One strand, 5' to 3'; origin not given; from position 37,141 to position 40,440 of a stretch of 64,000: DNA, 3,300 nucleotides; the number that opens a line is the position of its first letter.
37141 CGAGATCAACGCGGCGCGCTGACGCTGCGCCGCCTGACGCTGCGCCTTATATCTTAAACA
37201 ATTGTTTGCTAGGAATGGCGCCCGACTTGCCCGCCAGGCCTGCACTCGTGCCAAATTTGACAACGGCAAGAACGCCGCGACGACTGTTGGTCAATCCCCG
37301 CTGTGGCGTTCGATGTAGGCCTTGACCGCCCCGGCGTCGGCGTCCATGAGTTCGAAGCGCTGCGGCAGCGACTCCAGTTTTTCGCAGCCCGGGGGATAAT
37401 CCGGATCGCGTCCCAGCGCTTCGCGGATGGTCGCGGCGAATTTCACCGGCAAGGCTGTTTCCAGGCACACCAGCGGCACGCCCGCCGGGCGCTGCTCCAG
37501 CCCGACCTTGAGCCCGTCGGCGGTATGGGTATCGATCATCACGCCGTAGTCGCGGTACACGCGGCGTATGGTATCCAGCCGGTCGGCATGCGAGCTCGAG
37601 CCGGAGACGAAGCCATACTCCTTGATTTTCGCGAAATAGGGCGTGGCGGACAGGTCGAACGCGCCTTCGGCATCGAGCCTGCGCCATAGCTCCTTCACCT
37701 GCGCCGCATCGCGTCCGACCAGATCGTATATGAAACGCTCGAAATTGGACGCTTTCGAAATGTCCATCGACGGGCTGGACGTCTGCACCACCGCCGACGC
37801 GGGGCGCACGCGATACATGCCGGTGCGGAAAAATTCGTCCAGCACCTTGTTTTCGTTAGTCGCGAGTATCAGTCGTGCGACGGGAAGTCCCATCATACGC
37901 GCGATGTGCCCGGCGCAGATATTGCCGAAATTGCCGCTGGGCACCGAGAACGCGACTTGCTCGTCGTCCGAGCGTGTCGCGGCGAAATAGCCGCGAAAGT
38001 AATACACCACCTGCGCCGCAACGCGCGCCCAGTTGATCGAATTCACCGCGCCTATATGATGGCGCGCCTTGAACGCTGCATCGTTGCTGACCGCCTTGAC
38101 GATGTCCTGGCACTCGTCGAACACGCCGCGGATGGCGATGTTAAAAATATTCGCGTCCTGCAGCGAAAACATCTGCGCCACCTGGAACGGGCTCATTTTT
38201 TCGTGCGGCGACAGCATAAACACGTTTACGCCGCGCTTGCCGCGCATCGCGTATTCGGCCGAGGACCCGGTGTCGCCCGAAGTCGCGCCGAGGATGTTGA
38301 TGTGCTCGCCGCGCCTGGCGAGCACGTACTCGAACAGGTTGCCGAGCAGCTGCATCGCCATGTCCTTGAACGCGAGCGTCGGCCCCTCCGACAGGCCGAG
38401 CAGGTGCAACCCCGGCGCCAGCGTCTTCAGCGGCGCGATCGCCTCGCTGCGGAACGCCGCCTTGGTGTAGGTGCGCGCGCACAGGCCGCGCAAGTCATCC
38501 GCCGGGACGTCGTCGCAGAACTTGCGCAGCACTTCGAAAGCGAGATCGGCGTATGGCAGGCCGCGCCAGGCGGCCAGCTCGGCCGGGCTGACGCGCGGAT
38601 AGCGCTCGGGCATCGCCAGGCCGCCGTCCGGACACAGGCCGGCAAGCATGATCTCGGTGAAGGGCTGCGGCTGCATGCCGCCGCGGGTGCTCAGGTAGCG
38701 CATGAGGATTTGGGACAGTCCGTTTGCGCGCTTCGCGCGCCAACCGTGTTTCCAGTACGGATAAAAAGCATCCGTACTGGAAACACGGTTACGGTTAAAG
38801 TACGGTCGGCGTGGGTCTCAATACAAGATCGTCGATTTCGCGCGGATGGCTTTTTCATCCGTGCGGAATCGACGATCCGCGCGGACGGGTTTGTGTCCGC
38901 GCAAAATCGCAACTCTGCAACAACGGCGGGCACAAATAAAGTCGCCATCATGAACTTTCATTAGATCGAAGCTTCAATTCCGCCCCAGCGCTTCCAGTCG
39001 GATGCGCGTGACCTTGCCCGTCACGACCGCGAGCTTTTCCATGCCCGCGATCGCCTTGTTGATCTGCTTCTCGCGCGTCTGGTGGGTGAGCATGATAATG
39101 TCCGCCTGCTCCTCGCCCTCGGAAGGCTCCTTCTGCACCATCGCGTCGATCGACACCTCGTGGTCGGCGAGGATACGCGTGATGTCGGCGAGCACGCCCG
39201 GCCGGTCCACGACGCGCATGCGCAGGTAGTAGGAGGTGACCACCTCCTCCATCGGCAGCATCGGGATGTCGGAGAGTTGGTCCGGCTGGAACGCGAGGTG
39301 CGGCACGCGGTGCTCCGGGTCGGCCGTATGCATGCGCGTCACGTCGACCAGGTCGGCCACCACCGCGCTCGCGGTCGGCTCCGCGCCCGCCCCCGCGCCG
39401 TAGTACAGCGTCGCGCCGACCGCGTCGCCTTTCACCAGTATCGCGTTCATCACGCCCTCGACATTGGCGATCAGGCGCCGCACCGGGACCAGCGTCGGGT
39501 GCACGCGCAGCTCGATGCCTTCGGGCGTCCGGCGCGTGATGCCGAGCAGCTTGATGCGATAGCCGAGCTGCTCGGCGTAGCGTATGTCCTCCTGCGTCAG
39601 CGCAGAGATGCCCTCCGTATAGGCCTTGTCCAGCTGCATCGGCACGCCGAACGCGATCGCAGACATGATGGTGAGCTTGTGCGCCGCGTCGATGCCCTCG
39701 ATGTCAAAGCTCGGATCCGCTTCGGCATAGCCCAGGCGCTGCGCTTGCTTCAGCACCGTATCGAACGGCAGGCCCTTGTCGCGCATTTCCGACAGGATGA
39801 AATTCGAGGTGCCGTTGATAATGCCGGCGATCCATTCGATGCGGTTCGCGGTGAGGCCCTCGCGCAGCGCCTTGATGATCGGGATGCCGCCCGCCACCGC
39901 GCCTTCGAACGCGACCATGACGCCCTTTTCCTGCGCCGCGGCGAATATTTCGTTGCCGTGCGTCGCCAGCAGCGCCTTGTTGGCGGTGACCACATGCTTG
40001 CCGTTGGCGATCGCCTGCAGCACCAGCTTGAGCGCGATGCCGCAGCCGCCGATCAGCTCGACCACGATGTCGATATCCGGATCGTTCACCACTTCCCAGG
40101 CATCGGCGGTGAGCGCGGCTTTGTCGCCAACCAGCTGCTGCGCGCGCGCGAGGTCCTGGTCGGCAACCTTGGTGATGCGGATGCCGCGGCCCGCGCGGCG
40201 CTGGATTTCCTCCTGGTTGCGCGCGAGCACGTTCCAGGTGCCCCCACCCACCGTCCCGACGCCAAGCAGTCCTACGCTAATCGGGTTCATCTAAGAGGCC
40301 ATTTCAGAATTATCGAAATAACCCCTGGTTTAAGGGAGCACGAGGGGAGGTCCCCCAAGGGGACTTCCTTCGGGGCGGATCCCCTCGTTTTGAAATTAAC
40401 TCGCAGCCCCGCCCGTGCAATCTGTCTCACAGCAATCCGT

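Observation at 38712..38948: ~235-bp modular multi-hairpin repeat family with fully compensated stem substitutions, inserted between cistrons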

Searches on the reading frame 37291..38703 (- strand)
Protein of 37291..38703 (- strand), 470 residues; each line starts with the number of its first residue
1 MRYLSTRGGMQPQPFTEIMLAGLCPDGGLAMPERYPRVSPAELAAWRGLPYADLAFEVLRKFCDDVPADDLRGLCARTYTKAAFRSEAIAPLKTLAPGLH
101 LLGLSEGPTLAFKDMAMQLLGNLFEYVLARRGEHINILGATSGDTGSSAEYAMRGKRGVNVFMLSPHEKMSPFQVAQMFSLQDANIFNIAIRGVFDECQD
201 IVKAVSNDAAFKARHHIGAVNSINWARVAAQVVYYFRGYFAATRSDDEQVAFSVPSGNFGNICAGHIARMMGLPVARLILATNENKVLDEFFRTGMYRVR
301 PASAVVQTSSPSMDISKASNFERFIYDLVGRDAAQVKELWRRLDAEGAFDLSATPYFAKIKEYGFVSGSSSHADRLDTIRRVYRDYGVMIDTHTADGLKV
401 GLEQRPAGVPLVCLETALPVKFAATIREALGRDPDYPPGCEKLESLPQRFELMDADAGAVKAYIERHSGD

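Call 38: search_protein_families(library=pfam, proteins=[window:37291-38703:-])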
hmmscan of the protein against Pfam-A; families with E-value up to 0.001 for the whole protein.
window:37291-38703:- (470 aa): 3 families
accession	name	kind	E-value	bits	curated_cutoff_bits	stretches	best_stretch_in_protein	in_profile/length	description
PF14821.11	Thr_synth_N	-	6.4e-26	90.8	25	1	2-79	1-79/79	Threonine synthase N terminus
PF00291.31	PALP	-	2.9e-11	43.7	35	1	107-336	32-249/295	Pyridoxal-phosphate dependent enzyme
PF24857.1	THR4_C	-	0.00011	22.7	27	1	404-465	15-84/85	Threonine synthase, C-terminal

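Call 62: find_encoding_contigs(protein=window:37291-38703:-, flank=2000, max_places=4)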
Protein window:37291-38703:- (470 aa): no gene with exactly this product is on record in the collection.

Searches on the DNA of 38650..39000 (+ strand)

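Call 7: search_rna_families(source=window, start=38650, end=39000, threshold=evalue, max_evalue=10, show_alignments=2)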
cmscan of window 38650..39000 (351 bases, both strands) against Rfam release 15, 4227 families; matches with E-value up to 10: 15.
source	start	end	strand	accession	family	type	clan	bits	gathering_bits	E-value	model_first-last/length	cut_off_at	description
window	38732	38799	-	RF04067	mir-4520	Gene; miRNA;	-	39.7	90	9.6e-08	1-70/70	no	mir-4520 microRNA precursor family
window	38735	38799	+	RF04067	mir-4520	Gene; miRNA;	-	32.4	90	1.2e-05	1-70/70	no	mir-4520 microRNA precursor family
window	38742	38790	-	RF01036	mir-567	Gene; miRNA;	-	28.1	90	0.0012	9-62/70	no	mir-567 microRNA precursor family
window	38741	38792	-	RF04109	mir-1305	Gene; miRNA;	-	23.5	63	0.031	1-83/83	no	mir-1305 microRNA precursor family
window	38827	38877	+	RF03816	MIR6297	Gene; miRNA;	-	22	114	0.099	1-107/107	no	MIR6297 microRNA precursor family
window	38824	38880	+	RF03819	mir-Ro6-3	Gene; miRNA;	-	22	79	0.33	1-72/72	no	mir-Ro6-3 microRNA precursor family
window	38827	38877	+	RF03704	MIR4380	Gene; miRNA;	-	19.9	83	0.17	8-69/82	no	MIR4380 microRNA precursor family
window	38738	38798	-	RF00253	mir-101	Gene; miRNA;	-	17.7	60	0.2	1-75/75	no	mir-101 microRNA precursor family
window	38738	38794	-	RF02662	BLi_r0872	Gene; antisense;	-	17.6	61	0.82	1-144/144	no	Bacillus asRNA 0872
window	38747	38779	-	RF03704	MIR4380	Gene; miRNA;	-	17.1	83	0.97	1-82/82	no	MIR4380 microRNA precursor family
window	38745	38787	+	RF00703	mir-139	Gene; miRNA;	-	16.7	51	0.75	18-52/68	no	mir-139 microRNA precursor family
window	38821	38877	-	RF03704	MIR4380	Gene; miRNA;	-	16.3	83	1.6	1-82/82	no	MIR4380 microRNA precursor family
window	38745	38787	-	RF00703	mir-139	Gene; miRNA;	-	15.9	51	1.3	18-52/68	no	mir-139 microRNA precursor family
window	38742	38790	+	RF04047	mir-9228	Gene; miRNA;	-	12.5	100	9.4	21-64/85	no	mir-9228 microRNA precursor family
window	38860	38979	+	RF00035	OxyS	Gene; sRNA;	-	10.7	75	10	1-110/110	no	OxyS RNA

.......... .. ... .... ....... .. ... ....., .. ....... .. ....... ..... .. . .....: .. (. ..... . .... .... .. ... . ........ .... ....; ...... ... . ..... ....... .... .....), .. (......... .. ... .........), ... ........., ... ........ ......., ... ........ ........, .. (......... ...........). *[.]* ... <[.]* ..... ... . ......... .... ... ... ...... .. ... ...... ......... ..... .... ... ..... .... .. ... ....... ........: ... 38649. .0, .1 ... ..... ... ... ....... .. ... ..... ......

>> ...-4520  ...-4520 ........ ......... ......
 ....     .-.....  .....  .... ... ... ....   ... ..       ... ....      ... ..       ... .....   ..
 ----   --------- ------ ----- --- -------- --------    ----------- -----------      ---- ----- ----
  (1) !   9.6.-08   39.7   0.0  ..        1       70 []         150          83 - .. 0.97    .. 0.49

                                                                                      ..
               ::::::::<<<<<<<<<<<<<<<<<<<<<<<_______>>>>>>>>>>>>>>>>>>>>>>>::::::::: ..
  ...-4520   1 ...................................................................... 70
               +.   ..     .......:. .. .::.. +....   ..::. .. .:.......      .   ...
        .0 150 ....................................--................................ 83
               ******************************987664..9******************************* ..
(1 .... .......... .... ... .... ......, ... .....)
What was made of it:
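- On Any Rfam RNA family: With permissive settings the element matched only miRNA-hairpin models, far below their thresholds (39.7 bits against 90; call 7).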

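Call 13: search_dna_similar(query=window:38712-38948:+, collection=plasmids, mode=distant, max_rows=40)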
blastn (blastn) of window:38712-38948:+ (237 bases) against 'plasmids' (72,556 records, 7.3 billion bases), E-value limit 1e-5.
No match.
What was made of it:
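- Tried and rejected: PLSDB plasmids by blastn (call 13).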

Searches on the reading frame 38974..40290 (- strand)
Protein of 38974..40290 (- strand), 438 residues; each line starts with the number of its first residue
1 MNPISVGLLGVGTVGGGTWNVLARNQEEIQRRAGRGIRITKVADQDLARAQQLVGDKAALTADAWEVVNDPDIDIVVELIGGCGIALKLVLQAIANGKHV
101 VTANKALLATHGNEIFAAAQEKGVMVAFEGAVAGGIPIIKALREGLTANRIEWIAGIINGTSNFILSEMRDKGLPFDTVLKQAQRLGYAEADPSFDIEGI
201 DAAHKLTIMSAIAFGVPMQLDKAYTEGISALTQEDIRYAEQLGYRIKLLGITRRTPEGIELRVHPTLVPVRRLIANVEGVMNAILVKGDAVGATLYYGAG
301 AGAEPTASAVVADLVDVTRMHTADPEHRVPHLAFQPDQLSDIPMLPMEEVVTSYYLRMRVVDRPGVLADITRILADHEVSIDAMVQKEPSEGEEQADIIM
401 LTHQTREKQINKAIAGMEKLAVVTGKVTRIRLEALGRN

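Call 38: search_protein_families(library=pfam, proteins=[window:38974-40290:-])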
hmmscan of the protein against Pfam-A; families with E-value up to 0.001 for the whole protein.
window:38974-40290:- (438 aa): 5 families
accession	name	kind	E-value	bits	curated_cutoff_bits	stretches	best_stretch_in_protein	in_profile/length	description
PF00742.24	Homoserine_dh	-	1.5e-65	220.7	22.9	1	137-315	1-173/173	Homoserine dehydrogenase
PF03447.22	NAD_binding_3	-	1.8e-20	74.2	24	1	10-129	1-116/116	Homoserine dehydrogenase, NAD binding domain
PF01842.31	ACT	-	3.9e-13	49.3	27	1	354-414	1-58/66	ACT domain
PF22629.2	ACT_AHAS_ss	-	1.5e-06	28.7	27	1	356-422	1-64/67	AHAS small subunit-like ACT domain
PF13291.12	ACT_4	-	0.00023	22.2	27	1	356-393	9-45/80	ACT domain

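Call 63: find_encoding_contigs(protein=window:38974-40290:-, flank=3000, max_places=4)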
Protein window:38974-40290:- (438 aa): no gene with exactly this product is on record in the collection.

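Call 64: find_homologous_proteins(query=window:38974-40290:-, max_evalue=1e-100)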
Query window:38974-40290:- (438 aa): 8000 proteins with E <= 1e-100 among 8000 candidates; the best 120 are listed.
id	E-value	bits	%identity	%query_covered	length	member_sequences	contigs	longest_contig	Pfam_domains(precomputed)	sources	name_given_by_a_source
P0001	2.5e-280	947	100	100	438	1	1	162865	PF22629.3,PF01842.32,PF00742.25,PF03447.23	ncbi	-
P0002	3.0e-265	898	95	100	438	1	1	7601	PF01842.32,PF00742.25,PF03447.23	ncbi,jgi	jgi:homoserine dehydrogenase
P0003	1.6e-264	895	95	100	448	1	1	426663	PF01842.32,PF00742.25,PF03447.23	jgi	-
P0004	1.6e-264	895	95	100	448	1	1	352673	PF01842.32,PF00742.25,PF03447.23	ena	-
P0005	1.4e-262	889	93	100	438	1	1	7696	PF01842.32,PF00742.25,PF03447.23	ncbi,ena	-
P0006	1.7e-262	889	93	100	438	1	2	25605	PF01842.32,PF00742.25,PF03447.23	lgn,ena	-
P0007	3.3e-262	888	93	100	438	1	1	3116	PF22629.3,PF01842.32,PF00742.25,PF03447.23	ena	-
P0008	9.2e-262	886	93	100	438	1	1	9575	PF22629.3,PF01842.32,PF00742.25,PF03447.23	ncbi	-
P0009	1.6e-261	885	93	100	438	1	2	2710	PF01842.32,PF00742.25,PF03447.23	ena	-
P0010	2.9e-261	884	93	100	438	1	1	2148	PF01842.32,PF00742.25,PF03447.23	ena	-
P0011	3.1e-261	884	93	100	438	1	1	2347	PF22629.3,PF01842.32,PF00742.25,PF03447.23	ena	-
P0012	9.0e-261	883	93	100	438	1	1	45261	PF01842.32,PF00742.25,PF03447.23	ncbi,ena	-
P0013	1.1e-260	883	92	100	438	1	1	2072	PF22629.3,PF01842.32,PF00742.25,PF03447.23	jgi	jgi:homoserine dehydrogenase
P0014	6.4e-260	880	92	100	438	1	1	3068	PF22629.3,PF01842.32,PF00742.25,PF03447.23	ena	-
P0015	6.5e-260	880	92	100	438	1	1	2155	PF22629.3,PF01842.32,PF00742.25,PF03447.23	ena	-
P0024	8.8e-257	870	91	100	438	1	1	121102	PF22629.3,PF01842.32,PF00742.25,PF03447.23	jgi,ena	-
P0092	7.7e-252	853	90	100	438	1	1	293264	PF22629.3,PF01842.32,PF00742.25,PF03447.23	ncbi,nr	ncbi:MAG: homoserine dehydrogenase [Burkholderiales bacterium]|nr:homoserine dehydrogenase [Burkhold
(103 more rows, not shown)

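Call 65: find_encoding_contigs(protein=P0001, flank=3000, max_places=2)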
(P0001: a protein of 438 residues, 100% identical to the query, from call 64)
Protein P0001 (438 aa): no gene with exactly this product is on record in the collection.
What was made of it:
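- Tried and rejected: Exact-protein look-up of the window's own ThrC and Hom, to name the source organism, found nothing on record (calls 62, 63, 65).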

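Call 66: find_encoding_contigs(protein=P0003, flank=3000, max_places=2)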
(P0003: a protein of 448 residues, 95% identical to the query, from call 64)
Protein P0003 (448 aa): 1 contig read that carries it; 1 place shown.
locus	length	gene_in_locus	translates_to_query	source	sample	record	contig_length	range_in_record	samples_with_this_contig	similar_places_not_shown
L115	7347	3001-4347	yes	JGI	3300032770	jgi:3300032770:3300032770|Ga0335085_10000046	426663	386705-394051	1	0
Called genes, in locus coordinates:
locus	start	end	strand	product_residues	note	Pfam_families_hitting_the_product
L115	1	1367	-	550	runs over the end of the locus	PF02366:PMT, PF13231:PMT_2, PF18583:Arnt_C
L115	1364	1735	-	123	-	PF04430:DUF498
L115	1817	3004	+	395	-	PF00155:Aminotran_1_2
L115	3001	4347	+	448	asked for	PF03447:NAD_binding_3, PF00742:Homoserine_dh, PF01842:ACT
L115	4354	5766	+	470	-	PF14821:Thr_synth_N, PF00291:PALP, PF24857:THR4_C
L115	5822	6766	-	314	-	-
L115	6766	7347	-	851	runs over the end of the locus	PF01624:MutS_I, PF05188:MutS_II, PF05192:MutS_III, PF05190:MutS_IV, PF00488:MutS_V, PF27441:MutS_C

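Call 67: find_encoding_contigs(protein=P0024, flank=3000, max_places=2)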
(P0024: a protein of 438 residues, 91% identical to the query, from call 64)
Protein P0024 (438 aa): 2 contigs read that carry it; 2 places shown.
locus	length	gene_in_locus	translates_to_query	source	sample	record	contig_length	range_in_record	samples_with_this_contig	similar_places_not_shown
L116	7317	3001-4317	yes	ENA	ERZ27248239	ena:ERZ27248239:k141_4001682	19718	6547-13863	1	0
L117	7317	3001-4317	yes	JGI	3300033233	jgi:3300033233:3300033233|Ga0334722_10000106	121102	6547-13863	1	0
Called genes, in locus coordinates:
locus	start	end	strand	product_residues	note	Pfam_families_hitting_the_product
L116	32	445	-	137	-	PF04430:DUF498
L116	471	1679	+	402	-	PF00155:Aminotran_1_2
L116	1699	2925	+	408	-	PF00155:Aminotran_1_2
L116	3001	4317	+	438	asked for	PF03447:NAD_binding_3, PF00742:Homoserine_dh, PF01842:ACT, PF22629:ACT_AHAS_ss (weak)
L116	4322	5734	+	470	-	PF14821:Thr_synth_N, PF00291:PALP, PF24857:THR4_C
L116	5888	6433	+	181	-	-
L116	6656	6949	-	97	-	PF01381:HTH_3, PF13560:HTH_31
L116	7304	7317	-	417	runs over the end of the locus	PF27126:NmeDI_C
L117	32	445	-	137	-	PF04430:DUF498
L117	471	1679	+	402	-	PF00155:Aminotran_1_2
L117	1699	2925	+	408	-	PF00155:Aminotran_1_2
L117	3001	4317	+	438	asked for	PF03447:NAD_binding_3, PF00742:Homoserine_dh, PF01842:ACT, PF22629:ACT_AHAS_ss (weak)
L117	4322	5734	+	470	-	PF14821:Thr_synth_N, PF00291:PALP, PF24857:THR4_C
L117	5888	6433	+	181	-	-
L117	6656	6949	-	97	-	PF01381:HTH_3, PF13560:HTH_31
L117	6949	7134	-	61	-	PF05015:HigB-like_toxin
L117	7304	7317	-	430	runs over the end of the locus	PF27126:NmeDI_C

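Call 68: find_encoding_contigs(protein=P0092, flank=3000, max_places=2)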
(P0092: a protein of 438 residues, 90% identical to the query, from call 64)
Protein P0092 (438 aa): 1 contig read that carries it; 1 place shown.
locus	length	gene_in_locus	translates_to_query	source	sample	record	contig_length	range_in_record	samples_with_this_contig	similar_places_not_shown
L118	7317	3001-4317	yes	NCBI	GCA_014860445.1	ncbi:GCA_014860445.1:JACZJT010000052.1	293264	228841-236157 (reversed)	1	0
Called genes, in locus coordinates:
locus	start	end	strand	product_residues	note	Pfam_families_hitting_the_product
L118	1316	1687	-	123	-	PF04430:DUF498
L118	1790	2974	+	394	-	PF00155:Aminotran_1_2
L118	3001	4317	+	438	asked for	PF03447:NAD_binding_3, PF00742:Homoserine_dh, PF01842:ACT, PF22629:ACT_AHAS_ss (weak)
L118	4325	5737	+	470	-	PF14821:Thr_synth_N, PF00291:PALP, PF24857:THR4_C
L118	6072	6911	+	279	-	PF00561:Abhydrolase_1, PF00975:Thioesterase (weak), PF12146:Hydrolase_4 (faint), PF12697:Abhydrolase_6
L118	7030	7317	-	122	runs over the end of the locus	-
